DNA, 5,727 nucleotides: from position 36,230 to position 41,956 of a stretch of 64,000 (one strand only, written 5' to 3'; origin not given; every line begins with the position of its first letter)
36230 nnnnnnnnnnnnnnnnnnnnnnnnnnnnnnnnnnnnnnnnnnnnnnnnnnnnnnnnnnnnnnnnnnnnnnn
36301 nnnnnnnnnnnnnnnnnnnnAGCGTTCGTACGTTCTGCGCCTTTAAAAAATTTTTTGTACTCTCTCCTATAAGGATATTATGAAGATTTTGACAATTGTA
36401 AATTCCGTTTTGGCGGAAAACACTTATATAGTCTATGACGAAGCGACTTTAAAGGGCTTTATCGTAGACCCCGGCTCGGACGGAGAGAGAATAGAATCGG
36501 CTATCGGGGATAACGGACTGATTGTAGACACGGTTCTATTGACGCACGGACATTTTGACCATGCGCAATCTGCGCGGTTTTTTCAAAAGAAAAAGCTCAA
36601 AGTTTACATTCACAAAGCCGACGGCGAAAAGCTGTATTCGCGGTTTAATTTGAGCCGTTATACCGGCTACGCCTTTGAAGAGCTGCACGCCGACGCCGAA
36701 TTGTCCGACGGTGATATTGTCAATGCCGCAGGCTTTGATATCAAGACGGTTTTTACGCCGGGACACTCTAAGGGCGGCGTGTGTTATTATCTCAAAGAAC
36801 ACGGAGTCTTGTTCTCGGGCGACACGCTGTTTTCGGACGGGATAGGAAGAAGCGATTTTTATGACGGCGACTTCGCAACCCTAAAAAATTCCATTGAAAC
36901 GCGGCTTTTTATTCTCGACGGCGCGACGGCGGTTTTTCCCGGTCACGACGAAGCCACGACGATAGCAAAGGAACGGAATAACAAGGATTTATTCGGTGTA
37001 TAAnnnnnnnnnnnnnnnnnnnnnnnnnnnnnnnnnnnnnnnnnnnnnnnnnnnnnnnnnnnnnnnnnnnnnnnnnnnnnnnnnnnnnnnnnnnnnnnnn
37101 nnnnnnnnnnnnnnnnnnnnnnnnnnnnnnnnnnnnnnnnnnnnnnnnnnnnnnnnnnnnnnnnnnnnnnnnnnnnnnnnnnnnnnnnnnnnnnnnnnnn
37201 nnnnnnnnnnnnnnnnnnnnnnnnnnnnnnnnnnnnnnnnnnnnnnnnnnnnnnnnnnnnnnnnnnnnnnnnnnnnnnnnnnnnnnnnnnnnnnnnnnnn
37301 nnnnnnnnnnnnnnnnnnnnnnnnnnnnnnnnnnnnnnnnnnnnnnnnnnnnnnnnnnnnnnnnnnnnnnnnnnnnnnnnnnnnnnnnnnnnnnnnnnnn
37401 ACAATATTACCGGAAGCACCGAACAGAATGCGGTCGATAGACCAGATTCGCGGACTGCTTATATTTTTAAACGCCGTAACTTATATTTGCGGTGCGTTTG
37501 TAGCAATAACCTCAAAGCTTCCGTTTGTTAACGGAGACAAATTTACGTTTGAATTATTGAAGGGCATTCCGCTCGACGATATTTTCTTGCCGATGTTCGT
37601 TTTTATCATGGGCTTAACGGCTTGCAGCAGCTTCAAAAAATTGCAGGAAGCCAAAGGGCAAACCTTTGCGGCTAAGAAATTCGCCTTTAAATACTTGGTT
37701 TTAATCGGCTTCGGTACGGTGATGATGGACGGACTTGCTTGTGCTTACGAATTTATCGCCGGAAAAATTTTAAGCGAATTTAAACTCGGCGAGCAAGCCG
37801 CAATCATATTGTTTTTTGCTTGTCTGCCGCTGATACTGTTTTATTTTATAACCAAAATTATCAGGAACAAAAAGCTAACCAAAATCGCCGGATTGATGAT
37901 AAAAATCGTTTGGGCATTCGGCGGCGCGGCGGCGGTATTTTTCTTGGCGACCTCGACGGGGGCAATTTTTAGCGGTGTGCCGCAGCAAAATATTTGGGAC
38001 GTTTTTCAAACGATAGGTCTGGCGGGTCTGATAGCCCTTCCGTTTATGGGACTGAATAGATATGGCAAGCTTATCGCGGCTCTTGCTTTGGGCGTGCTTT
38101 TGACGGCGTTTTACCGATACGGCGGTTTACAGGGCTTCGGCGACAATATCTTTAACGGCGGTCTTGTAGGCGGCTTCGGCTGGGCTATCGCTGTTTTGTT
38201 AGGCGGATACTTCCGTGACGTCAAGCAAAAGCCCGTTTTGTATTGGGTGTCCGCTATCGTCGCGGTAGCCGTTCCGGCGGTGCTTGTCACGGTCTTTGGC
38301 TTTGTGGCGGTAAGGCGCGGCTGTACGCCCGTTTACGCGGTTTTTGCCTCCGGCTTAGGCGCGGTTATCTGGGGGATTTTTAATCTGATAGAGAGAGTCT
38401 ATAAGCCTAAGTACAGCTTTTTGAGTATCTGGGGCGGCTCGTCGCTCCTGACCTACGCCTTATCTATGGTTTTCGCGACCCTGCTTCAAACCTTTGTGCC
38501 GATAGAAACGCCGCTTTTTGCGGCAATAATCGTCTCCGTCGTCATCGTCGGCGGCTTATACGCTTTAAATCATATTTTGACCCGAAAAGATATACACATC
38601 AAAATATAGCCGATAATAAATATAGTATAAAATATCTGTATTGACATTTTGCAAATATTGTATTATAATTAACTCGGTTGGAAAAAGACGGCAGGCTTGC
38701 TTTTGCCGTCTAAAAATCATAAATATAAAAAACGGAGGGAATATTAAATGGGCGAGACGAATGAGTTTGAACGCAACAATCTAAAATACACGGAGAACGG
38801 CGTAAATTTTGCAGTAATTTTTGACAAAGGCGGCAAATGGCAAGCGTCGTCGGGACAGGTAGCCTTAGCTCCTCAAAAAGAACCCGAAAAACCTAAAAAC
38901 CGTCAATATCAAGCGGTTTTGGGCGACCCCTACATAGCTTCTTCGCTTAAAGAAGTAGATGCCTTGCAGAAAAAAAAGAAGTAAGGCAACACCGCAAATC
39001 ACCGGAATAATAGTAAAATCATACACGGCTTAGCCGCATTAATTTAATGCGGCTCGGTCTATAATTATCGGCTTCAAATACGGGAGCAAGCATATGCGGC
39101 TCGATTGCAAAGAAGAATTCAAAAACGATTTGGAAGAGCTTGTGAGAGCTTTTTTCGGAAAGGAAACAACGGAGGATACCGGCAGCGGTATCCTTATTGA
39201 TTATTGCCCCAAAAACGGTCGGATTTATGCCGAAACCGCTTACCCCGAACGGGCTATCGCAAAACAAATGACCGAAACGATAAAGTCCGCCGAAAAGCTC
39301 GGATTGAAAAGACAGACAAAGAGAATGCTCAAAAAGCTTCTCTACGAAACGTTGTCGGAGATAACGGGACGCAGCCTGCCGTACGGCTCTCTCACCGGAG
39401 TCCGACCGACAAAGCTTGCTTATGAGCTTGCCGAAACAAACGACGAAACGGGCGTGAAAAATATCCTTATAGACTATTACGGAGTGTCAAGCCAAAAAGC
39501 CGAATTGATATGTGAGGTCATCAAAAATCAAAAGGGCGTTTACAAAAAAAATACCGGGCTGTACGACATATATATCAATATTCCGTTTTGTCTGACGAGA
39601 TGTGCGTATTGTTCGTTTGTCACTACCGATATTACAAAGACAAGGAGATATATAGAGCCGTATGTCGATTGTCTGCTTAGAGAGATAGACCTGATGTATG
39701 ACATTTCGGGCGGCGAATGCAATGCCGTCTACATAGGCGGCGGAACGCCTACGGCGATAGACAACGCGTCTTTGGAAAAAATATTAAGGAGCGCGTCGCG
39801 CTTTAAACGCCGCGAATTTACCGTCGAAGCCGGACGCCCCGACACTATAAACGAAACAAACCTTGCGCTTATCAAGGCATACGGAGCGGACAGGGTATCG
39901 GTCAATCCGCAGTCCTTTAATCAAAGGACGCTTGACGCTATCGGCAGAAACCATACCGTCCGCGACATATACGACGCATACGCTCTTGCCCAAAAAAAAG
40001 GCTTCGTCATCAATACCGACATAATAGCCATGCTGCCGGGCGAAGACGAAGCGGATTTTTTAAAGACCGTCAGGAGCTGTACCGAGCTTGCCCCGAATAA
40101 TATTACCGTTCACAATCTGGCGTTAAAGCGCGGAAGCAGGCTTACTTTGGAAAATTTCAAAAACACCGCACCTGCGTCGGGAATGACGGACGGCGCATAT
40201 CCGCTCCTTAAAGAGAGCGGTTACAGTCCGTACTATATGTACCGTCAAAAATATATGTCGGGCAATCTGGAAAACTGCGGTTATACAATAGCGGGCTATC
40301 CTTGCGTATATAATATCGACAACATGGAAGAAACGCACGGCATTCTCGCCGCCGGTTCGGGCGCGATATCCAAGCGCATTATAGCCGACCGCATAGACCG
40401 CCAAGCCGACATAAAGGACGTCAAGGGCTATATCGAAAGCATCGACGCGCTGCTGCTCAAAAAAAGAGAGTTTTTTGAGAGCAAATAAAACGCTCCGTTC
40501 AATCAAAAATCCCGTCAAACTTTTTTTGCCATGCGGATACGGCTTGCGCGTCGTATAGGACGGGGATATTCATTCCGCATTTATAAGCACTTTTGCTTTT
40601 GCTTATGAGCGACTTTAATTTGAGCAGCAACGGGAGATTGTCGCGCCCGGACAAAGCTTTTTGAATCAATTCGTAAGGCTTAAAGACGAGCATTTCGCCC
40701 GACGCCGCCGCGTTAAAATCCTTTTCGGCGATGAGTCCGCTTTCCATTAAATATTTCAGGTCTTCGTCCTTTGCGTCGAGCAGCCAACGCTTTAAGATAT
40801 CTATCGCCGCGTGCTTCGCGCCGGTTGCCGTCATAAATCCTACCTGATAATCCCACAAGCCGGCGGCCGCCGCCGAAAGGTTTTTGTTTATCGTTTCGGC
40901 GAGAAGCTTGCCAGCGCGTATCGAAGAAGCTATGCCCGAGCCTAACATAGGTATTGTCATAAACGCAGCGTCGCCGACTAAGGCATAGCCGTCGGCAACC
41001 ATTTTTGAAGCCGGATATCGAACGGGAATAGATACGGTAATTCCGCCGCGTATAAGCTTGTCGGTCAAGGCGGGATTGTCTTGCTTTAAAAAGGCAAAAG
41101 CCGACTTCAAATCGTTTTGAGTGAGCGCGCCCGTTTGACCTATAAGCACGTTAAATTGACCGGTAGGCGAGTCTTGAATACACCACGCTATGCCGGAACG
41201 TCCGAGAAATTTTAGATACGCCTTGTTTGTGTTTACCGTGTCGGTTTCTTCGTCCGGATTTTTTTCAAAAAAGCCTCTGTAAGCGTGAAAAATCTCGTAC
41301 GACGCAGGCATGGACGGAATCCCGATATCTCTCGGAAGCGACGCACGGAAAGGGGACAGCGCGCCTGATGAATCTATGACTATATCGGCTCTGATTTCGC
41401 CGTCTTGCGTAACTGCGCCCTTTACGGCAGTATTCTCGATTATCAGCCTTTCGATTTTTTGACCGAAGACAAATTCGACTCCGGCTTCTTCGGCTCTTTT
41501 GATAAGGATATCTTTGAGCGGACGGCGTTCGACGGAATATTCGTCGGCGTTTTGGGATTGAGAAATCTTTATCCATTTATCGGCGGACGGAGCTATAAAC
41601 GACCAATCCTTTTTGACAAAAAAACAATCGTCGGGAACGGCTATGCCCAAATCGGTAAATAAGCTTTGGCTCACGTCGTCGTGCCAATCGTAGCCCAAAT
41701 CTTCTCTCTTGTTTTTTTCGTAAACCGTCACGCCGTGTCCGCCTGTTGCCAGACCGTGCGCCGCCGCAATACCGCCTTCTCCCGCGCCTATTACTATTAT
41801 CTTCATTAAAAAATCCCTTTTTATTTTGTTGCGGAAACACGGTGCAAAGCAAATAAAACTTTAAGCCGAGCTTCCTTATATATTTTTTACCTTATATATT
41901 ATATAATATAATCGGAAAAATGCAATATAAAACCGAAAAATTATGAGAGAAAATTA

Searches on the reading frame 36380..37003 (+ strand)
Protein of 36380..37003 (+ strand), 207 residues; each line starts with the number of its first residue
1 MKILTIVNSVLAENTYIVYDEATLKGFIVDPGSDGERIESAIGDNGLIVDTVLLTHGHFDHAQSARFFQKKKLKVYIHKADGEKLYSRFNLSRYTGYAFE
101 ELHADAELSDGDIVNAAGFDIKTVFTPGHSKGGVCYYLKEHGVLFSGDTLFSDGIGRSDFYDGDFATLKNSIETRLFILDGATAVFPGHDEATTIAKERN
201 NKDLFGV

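Call 19: search_protein_families(library=ncbifam, proteins=[window:36380-37003:+])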
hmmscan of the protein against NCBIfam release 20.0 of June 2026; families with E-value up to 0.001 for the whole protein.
window:36380-37003:+ (207 aa): 16 families
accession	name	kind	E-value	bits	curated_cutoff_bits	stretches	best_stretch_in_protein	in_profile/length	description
TIGR03413.1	GSH_gloB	equivalog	1.7e-25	89.8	200.8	1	12-190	8-165/248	hydroxyacylglutathione hydrolase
NF041804.1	MBL_fold_SolJ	exception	1e-21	77.2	350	1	10-190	15-179/224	solanimycin biosynthesis MBL-fold hydrolase SolJ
NF007597.0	PRK10241.1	equivalog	5.9e-16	58.5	421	1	13-173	11-150/251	hydroxyacylglutathione hydrolase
NF040641.1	bifunc_ST_SDO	equivalog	2.7e-15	56.2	625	1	35-191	188-344/423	bifunctional sulfur transferase/dioxygenase Blh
NF012229.1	bla_class_B_core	domain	2e-12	47.5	100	1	34-138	37-138/139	metallo-beta-lactamase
NF033105.1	bla_subclass_B3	equivalog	4.1e-10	39.4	240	1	51-139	64-156/257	subclass B3 metallo-beta-lactamase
NF053820.1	MBLfold_Strvi7410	exception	3.5e-08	33.2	525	1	104-153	154-211/343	Strvi_7410 family MBL fold metallo-hydrolase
NF045699.1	AHLLactAiiA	equivalog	2.3e-07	30.3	375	1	18-137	62-177/251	quorum-quenching N-acyl homoserine lactonase AiiA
NF033088.2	bla_subclass_B1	equivalog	5.4e-07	29.5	200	1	47-193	67-204/217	subclass B1 metallo-beta-lactamase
NF012101.1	blaGOB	exception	2.2e-05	23.9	560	1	48-137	90-183/290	GOB family subclass B3 metallo-beta-lactamase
NF000216.2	blaFEZ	exception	3.8e-05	23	600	1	51-146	85-187/282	FEZ family subclass B3 metallo-beta-lactamase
TIGR04559.1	SoxH_rel_PQQ_2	hypoth_equivalog_domain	0.00011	21.7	280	1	34-194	52-217/283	quinoprotein relay system zinc metallohydrolase 2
NF000469.2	CAR_gen_B3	exception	0.00017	20.7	500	1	43-138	107-204/311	CAR family subclass B3 metallo-beta-lactamase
NF033184.1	B3_Acin_new1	exception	0.00026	20.2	580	1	34-136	70-178/283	putative subclass B3 metallo-beta-lactamase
TIGR04558.1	SoxH_rel_PQQ_1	hypoth_equivalog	0.00041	19.5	300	1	36-156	58-184/285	quinoprotein relay system zinc metallohydrolase 1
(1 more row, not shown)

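Call 65: find_encoding_contigs(protein=window:36380-37003:+, flank=5000, max_places=6)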
Protein window:36380-37003:+ (207 aa): 1 contig read that carries it; 1 place shown.
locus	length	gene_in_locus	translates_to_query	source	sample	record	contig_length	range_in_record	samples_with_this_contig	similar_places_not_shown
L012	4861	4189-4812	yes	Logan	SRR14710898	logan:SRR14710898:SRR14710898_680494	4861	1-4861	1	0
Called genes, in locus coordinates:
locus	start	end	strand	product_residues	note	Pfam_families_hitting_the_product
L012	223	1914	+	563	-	PF03485:Arg_tRNA_synt_N, PF00750:tRNA-synt_1d, PF05746:DALR_1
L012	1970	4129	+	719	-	PF01966:HD, PF13328:HD_4, PF04607:RelA_SpoT, PF02824:TGS, PF19296:RelA_AH, PF28438:RelA_RIS, PF13291:ACT_4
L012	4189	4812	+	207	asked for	PF00753:Lactamase_B, PF12706:Lactamase_B_2 (weak)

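Call 83: find_homologous_proteins(query=window:36380-37003:+, max_evalue=1e-40)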
Query window:36380-37003:+ (207 aa): 173 proteins with E <= 1e-40 among 8000 candidates; the best 120 are listed.
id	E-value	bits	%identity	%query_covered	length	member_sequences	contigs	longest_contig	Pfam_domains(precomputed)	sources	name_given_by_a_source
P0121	5.5e-133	459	100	100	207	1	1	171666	PF12706.14,PF00753.34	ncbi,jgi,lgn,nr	ncbi:MAG: MBL fold metallo-hydrolase [Clostridiales bacterium]|jgi:glyoxylase-like metal-dependent h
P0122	1.1e-82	294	64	96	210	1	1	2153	PF00753.34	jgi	jgi:glyoxylase-like metal-dependent hydrolase (beta-lactamase superfamily II)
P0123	2.0e-73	264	60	97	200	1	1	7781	PF12706.14,PF00753.34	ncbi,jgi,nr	ncbi:MAG: MBL fold metallo-hydrolase [Clostridiales bacterium]|jgi:glyoxylase-like metal-dependent h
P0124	3.9e-68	247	55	99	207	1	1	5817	PF12706.14,PF23023.2,PF00753.34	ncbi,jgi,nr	ncbi:MAG: MBL fold metallo-hydrolase [Clostridiales bacterium]|jgi:glyoxylase-like metal-dependent h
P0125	3.6e-67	244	56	98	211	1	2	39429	PF12706.14,PF23023.2,PF00753.34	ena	-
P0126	7.0e-67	243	55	99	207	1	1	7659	PF12706.14,PF00753.34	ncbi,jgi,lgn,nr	ncbi:MAG: MBL fold metallo-hydrolase [Clostridiales bacterium]|jgi:glyoxylase-like metal-dependent h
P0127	2.0e-66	241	49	99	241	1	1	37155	PF00753.34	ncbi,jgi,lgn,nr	ncbi:MAG: MBL fold metallo-hydrolase [Clostridiales bacterium]|jgi:glyoxylase-like metal-dependent h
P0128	1.4e-64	235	41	100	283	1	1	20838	PF12706.14,PF23023.2,PF00753.34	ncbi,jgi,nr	ncbi:MAG: MBL fold metallo-hydrolase [Clostridiales bacterium]|jgi:glyoxylase-like metal-dependent h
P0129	5.8e-54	201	50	91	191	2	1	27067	PF12706.14,PF23023.2,PF00753.34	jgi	jgi:glyoxylase-like metal-dependent hydrolase (beta-lactamase superfamily II)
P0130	2.6e-53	199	49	99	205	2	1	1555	PF00753.34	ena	-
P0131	4.6e-51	191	46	97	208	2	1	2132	PF00753.34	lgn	-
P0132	1.1e-50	190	48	97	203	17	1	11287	PF12706.14,PF00753.34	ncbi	ncbi:MAG: MBL fold metallo-hydrolase [Christensenellales bacterium]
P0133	2.0e-50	189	48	97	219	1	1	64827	PF00753.34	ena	-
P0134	3.4e-50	188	48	96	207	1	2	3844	PF23023.2,PF00753.34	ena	-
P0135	2.1e-49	186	48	96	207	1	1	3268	PF00753.34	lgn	-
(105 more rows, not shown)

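Call 84: find_encoding_contigs(protein=P0123, flank=6000, max_places=3)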
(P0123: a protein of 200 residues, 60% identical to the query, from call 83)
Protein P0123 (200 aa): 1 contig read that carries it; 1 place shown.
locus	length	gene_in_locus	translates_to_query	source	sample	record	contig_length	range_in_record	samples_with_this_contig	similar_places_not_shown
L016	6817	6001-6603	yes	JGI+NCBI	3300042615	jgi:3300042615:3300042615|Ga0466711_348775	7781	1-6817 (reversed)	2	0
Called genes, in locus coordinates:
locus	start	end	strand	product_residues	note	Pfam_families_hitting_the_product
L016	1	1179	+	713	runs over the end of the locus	PF22599:SecDF_P1_head, PF00873:ACR_tran, PF02355:SecD_SecF_C, PF03176:MMPL (faint), PF07549:Sec_GG (weak), PF02355:SecD_SecF_C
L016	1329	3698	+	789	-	PF01368:DHH, PF02272:DHHA1, PF17768:RecJ_OB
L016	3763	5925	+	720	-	PF01966:HD, PF13328:HD_4, PF04607:RelA_SpoT, PF02824:TGS, PF19296:RelA_AH, PF28438:RelA_RIS, PF13291:ACT_4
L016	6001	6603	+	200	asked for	PF00753:Lactamase_B, PF12706:Lactamase_B_2 (weak)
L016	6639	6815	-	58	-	?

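Call 85: find_encoding_contigs(protein=P0122, flank=6000, max_places=3)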
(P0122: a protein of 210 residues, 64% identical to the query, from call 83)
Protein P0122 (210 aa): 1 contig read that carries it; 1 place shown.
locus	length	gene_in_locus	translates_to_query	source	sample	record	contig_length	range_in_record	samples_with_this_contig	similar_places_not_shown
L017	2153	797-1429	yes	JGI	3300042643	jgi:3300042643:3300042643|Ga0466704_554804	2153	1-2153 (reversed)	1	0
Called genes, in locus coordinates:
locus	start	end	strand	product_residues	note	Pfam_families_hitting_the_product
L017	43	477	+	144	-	PF13347:MFS_2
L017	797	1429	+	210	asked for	PF00753:Lactamase_B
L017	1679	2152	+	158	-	?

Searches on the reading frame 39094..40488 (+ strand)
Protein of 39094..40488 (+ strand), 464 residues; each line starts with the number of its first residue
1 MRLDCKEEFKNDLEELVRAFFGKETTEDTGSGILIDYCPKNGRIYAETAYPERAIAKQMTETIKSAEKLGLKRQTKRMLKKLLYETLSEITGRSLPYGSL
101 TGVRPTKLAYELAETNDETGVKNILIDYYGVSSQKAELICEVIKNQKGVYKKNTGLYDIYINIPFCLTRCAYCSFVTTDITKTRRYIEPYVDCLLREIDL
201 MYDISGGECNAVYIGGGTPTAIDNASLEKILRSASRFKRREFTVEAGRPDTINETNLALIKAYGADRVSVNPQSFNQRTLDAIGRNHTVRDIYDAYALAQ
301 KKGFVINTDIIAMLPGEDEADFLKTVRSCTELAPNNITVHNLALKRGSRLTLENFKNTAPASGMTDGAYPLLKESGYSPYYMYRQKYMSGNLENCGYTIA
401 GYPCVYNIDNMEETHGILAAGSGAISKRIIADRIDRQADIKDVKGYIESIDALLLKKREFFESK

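Call 19: search_protein_families(library=ncbifam, proteins=[window:39094-40488:+])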
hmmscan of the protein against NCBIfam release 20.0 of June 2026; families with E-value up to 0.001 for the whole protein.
window:39094-40488:+ (464 aa): 26 families (the best 25 are shown)
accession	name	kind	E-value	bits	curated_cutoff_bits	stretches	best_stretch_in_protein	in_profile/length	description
TIGR03994.1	rSAM_HemZ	equivalog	3.6e-126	421.5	321.4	1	76-460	1-400/401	coproporphyrinogen dehydrogenase HemZ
NF006060.0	PRK08207.1-3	equivalog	3.1e-105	352.7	653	1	66-462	58-473/477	coproporphyrinogen III oxidase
NF006064.0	PRK08207.2-2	equivalog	2.3e-103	346.7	504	1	59-462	51-460/465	coproporphyrinogen III oxidase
NF006061.0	PRK08207.1-4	equivalog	3.4e-88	296.6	702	1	49-458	61-490/501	coproporphyrinogen III oxidase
NF006065.0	PRK08207.2-4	equivalog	4.2e-86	289.8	922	1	8-450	24-479/484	coproporphyrinogen III oxidase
NF006063.0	PRK08207.2-1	equivalog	2.5e-82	277.2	1074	1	59-459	93-511/518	coproporphyrinogen III oxidase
NF006062.0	PRK08207.1-5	equivalog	4.5e-82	276.4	1007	1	74-460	65-470/476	coproporphyrinogen III oxidase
NF006066.0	PRK08207.2-5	equivalog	4.2e-76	256.6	1117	1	63-429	93-473/518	coproporphyrinogen III oxidase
NF006059.0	PRK08207.1-1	equivalog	1.5e-67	228.4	1012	1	53-448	67-478/496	coproporphyrinogen III oxidase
NF006067.1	PRK08208.1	equivalog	4e-34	118.3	380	1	153-384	32-269/427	STM4012 family radical SAM protein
TIGR00539.1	hemN_rel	equivalog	7.2e-32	110.9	205.4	1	159-427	3-263/361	radical SAM family heme chaperone HemW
TIGR04107.1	rSAM_HutW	equivalog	6.6e-29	101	400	1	159-354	42-242/419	heme anaerobic degradation radical SAM methyltransferase ChuW/HutW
NF004567.0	PRK05904.1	equivalog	2.7e-27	95.9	355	1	158-355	8-205/353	coproporphyrinogen III oxidase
NF006385.0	PRK08629.1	equivalog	8.6e-24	84.1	355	1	137-344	33-238/439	coproporphyrinogen III oxidase family protein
NF005133.0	PRK06582.1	equivalog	1.3e-23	83.7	597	1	158-432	13-281/390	coproporphyrinogen III oxidase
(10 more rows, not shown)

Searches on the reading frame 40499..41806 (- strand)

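Call 19: search_protein_families(library=ncbifam, proteins=[window:40499-41806:-])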
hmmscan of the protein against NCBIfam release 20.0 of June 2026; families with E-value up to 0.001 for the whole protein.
window:40499-41806:- (435 aa): 48 families (the best 25 are shown)
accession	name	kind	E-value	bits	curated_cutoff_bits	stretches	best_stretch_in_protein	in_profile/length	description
NF041080.1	DGGGPL_reductase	equivalog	1.6e-47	162.4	580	1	3-431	4-437/447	digeranylgeranylglycerophospholipid reductase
TIGR02032.1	GG-red-SF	subfamily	3.5e-30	105.7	158.8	1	3-306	3-297/297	geranylgeranyl reductase family protein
TIGR02023.1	BchP-ChlP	subfamily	1.1e-16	60.8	343.3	1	2-343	2-336/388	geranylgeranyl diphosphate reductase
NF005243.0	PRK06753.1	equivalog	8.6e-15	54.5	365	1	1-309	1-307/374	hypothetical protein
NF041385.1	Dggglyphlred_Halo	equivalog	6.5e-14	51.3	700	1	2-155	6-156/405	digeranylgeranylglycerophospholipid reductase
NF049967.1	QhpG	equivalog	9.8e-14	51.1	240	1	3-308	1-288/423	flavin-dependent monooxygenase QhpG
NF005313.0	PRK06847.1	subfamily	2.1e-13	50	372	1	2-157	6-169/375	hypothetical protein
NF033623.1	urate_HpxO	equivalog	9.5e-13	47.8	500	1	86-321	93-325/381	FAD-dependent urate hydroxylase HpxO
NF001933.0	PRK00711.1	subfamily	3.2e-12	46.2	383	1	100-152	206-258/429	D-amino acid dehydrogenase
NF041160.1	DGGPL_Thplmales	equivalog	1.2e-11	44.2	780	1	3-310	6-314/396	digeranylgeranylglycerophospholipid reductase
NF005566.0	PRK07236.1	subfamily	3.3e-10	39.4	333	1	1-183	7-181/386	hypothetical protein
NF005951.1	PRK08020.1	equivalog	4.7e-09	35.5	590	0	262-309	268-315/388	3-demethoxyubiquinol 3-hydroxylase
TIGR01988.1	Ubi-OHases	subfamily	1.6e-08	33.8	224.65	0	266-341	272-352/387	ubiquinone biosynthesis hydroxylase, UbiH/UbiF/VisC/COQ6 family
NF058655.1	CrtID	equivalog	5.1e-08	32.2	640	0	3-34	1-32/478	bifunctional phytoene desaturase/3,4-desaturase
NF053548.1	violacein_VioC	equivalog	2.3e-07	30.3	760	0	69-161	85-179/429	NADP-dependent violacein biosynthesis oxygenase VioC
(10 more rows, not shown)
